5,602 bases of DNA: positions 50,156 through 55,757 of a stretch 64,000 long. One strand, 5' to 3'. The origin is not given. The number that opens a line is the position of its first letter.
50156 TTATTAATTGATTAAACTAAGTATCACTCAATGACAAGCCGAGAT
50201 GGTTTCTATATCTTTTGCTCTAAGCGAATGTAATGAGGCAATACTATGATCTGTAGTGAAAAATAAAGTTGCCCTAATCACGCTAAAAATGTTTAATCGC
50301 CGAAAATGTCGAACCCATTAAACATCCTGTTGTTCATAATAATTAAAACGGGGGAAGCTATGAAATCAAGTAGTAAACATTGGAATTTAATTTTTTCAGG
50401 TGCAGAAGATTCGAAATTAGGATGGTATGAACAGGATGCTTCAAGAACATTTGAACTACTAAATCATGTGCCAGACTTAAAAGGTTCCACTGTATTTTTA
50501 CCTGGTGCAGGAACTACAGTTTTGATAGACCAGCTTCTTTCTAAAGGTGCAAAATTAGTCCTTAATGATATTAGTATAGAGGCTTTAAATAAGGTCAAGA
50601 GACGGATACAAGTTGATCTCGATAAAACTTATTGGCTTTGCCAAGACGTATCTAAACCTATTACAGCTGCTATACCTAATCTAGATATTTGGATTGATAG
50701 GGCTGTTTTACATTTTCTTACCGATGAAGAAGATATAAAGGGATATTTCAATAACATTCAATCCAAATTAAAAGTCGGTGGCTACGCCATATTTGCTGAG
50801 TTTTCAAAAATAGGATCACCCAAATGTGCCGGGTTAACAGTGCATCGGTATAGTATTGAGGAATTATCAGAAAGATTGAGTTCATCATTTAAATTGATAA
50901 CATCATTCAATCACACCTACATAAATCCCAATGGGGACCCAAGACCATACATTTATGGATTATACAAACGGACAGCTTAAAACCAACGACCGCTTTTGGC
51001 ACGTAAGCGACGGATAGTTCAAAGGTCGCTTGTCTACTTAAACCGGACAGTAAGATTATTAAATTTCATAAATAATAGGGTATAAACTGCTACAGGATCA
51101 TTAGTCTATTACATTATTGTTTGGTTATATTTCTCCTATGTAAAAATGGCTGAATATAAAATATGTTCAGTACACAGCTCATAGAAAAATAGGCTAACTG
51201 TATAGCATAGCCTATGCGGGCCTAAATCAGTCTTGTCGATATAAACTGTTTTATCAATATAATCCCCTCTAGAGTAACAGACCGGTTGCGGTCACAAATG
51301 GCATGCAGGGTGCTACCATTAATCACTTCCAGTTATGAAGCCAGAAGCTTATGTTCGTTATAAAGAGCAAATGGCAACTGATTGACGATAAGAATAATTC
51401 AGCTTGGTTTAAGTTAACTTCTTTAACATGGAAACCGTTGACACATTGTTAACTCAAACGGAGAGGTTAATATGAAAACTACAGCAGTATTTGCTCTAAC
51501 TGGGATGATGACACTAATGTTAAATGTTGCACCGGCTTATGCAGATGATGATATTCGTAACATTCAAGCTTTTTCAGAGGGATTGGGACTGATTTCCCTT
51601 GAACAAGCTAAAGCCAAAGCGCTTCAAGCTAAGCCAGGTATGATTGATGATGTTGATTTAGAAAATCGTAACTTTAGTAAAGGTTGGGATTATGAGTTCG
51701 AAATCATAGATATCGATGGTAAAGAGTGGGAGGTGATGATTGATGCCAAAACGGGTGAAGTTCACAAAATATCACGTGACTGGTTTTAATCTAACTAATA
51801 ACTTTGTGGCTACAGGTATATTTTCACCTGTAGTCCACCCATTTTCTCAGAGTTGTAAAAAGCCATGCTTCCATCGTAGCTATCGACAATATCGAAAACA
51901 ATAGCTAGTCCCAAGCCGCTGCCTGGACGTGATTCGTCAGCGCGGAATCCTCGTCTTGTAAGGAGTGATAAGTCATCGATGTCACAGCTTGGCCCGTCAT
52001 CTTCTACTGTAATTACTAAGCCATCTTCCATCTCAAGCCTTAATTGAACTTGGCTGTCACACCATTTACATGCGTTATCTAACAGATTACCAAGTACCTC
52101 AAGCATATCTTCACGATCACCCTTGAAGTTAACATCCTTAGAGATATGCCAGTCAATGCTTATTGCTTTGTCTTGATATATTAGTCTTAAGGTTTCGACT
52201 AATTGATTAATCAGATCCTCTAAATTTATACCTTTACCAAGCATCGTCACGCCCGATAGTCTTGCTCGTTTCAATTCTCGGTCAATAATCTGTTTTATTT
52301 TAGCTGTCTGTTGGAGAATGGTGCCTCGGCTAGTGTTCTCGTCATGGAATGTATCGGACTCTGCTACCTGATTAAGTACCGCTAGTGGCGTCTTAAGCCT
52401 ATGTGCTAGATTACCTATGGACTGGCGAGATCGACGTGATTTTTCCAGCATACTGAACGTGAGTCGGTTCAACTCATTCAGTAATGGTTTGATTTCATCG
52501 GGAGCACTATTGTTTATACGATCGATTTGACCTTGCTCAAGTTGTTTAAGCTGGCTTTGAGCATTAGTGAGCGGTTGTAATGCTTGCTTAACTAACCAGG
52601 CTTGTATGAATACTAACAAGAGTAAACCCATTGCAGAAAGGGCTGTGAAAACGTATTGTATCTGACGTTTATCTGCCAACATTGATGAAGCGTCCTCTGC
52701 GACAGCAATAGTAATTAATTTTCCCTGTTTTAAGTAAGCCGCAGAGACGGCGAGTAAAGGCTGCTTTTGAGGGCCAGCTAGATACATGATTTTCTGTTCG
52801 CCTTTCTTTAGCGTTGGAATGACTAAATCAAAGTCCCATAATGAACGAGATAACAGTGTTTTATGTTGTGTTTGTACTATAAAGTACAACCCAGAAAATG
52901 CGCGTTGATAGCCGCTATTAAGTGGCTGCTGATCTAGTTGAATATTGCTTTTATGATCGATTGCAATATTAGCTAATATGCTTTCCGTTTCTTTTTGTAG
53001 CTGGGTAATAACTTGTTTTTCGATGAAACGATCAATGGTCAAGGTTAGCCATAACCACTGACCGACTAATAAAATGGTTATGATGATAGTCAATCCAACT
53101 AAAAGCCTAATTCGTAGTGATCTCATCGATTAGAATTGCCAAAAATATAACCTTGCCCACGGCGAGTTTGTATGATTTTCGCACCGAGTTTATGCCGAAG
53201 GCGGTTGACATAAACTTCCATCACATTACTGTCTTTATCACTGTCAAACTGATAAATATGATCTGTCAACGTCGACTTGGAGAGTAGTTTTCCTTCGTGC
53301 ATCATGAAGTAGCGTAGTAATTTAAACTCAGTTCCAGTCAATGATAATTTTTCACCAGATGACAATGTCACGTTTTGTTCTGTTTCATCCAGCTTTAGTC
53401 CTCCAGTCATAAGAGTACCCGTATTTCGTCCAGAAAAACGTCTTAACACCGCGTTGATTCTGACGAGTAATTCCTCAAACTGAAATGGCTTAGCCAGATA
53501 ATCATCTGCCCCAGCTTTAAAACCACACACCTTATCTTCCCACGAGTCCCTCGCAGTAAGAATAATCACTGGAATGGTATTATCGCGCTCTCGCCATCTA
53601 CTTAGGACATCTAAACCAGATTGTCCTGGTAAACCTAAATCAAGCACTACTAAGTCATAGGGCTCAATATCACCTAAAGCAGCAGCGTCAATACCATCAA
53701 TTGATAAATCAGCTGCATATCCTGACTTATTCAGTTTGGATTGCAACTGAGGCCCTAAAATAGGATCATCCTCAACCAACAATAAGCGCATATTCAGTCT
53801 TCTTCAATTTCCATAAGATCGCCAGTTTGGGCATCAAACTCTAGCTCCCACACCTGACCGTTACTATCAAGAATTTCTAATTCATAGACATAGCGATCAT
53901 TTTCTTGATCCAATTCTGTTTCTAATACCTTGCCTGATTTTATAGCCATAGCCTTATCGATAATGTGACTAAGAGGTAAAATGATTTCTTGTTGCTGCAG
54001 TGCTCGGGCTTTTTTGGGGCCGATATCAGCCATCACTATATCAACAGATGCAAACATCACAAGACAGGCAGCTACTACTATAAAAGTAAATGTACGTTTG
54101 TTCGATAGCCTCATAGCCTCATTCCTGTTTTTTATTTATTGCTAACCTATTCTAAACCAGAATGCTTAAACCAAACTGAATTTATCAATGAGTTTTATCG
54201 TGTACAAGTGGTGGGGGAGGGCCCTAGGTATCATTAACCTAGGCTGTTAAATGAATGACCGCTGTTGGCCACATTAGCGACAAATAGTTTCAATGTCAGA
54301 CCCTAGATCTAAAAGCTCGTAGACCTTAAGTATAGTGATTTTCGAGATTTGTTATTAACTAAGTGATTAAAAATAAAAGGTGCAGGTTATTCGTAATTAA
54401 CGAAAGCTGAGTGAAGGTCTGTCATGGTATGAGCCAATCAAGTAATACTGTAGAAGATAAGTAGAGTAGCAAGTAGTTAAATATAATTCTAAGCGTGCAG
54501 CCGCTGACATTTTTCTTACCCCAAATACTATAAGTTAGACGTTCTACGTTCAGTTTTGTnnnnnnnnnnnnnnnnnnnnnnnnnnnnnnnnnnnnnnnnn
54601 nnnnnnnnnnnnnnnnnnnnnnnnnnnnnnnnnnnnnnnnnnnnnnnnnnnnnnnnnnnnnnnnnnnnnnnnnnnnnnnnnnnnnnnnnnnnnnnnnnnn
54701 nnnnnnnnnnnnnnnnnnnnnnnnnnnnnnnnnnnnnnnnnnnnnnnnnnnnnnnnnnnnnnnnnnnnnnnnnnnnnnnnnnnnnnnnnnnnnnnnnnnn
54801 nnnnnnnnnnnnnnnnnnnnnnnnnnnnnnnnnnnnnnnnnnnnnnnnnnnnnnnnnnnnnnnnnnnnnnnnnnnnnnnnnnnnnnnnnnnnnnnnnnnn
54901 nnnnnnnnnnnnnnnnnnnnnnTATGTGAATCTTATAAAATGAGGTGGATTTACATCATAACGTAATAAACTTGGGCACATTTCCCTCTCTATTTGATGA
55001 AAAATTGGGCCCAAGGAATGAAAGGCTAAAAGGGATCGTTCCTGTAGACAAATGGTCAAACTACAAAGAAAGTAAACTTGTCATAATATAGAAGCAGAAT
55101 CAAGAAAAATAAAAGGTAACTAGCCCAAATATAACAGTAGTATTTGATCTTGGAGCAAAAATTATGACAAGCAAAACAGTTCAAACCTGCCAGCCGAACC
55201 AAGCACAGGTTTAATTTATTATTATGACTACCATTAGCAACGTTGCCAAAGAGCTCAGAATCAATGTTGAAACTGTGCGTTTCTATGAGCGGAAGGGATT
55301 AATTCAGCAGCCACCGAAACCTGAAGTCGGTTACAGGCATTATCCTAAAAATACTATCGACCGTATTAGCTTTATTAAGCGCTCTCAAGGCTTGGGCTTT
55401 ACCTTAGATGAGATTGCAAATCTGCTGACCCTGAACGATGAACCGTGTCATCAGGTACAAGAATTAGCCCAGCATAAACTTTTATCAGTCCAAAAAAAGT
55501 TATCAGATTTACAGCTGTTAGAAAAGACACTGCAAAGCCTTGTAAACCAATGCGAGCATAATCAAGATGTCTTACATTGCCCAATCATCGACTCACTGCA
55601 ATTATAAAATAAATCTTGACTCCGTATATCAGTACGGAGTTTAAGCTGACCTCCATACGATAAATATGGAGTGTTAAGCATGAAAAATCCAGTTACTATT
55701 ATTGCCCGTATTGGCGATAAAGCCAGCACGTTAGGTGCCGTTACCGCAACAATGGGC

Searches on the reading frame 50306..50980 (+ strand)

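Call 14: search_protein_families(library=pfam, proteins=[window:50306-50980:+])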
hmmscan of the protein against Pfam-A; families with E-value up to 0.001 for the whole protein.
window:50306-50980:+ (224 aa): 4 families
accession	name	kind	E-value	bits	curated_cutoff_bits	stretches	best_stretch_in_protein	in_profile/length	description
PF13649.12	Methyltransf_25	-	4.9e-06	27.6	27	1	67-159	5-97/97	Methyltransferase domain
PF13847.12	Methyltransf_31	-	7.2e-05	22.9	27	1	66-179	10-114/145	Methyltransferase domain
PF08241.18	Methyltransf_11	-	0.0001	23.3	21.2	1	67-163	4-95/95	Methyltransferase domain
PF05401.17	NodS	-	0.00039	20.8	24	1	67-164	51-145/201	Nodulation protein S (NodS)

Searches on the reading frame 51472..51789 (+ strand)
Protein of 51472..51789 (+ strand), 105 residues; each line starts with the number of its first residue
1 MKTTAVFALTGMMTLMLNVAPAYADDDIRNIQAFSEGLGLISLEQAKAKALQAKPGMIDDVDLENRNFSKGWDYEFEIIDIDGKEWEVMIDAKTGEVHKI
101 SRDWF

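Call 14: search_protein_families(library=pfam, proteins=[window:51472-51789:+])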
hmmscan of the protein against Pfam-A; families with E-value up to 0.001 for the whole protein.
window:51472-51789:+ (105 aa): 1 family
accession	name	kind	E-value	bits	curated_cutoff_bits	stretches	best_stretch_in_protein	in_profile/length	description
PF03413.25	PepSY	-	2.7e-12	47.3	24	1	41-97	2-56/60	Peptidase propeptide and YPEB domain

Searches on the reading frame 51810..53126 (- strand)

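Call 14: search_protein_families(library=pfam, proteins=[window:51810-53126:-])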
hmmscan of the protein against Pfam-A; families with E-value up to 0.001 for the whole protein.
window:51810-53126:- (438 aa): 3 families
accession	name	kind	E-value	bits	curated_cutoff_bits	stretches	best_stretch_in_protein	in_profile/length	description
PF02518.31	HATPase_c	-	2.8e-14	54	26.4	1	336-437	1-106/111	Histidine kinase-, DNA gyrase B-, and HSP90-like ATPase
PF14501.12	HATPase_c_5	-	7.5e-05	23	22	1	339-435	4-100/102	GHKL domain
PF13581.12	HATPase_c_2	-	0.00028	21.3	27.4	1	343-417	38-112/127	Histidine kinase-like ATPase domain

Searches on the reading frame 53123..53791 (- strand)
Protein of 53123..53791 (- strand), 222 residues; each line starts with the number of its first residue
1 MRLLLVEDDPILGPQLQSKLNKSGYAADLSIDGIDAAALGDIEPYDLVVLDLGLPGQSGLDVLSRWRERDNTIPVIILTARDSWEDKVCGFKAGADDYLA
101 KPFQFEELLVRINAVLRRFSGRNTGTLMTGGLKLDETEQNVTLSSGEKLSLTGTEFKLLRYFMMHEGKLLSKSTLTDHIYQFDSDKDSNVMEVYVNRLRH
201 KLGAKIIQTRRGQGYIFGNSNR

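Call 14: search_protein_families(library=pfam, proteins=[window:53123-53791:-])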
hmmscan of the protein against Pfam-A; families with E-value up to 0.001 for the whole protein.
window:53123-53791:- (222 aa): 2 families
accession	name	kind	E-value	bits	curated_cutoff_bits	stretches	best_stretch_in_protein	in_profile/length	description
PF00072.30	Response_reg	-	1.8e-23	83.2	30.2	1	4-112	2-110/111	Response regulator receiver domain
PF00486.34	Trans_reg_C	-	2.2e-21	76.1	26.2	1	146-217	1-77/77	Transcriptional regulatory protein, C terminal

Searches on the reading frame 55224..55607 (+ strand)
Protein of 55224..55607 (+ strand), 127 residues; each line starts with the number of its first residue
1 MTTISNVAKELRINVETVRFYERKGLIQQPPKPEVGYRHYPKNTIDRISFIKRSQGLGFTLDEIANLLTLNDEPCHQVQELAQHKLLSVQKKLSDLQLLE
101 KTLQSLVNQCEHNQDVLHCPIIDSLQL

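Call 14: search_protein_families(library=pfam, proteins=[window:55224-55607:+])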
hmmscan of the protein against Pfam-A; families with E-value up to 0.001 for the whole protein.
window:55224-55607:+ (127 aa): 3 families
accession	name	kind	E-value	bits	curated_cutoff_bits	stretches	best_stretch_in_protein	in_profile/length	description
PF13411.12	MerR_1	-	2.5e-16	60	21.6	1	3-68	2-66/69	MerR HTH family regulatory protein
PF09278.17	MerR-DNA-bind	-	3.1e-16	60.2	25.4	1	46-106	2-65/65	MerR, DNA binding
PF00376.29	MerR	-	2.1e-11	43.9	28.2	1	3-40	1-38/38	MerR family regulatory protein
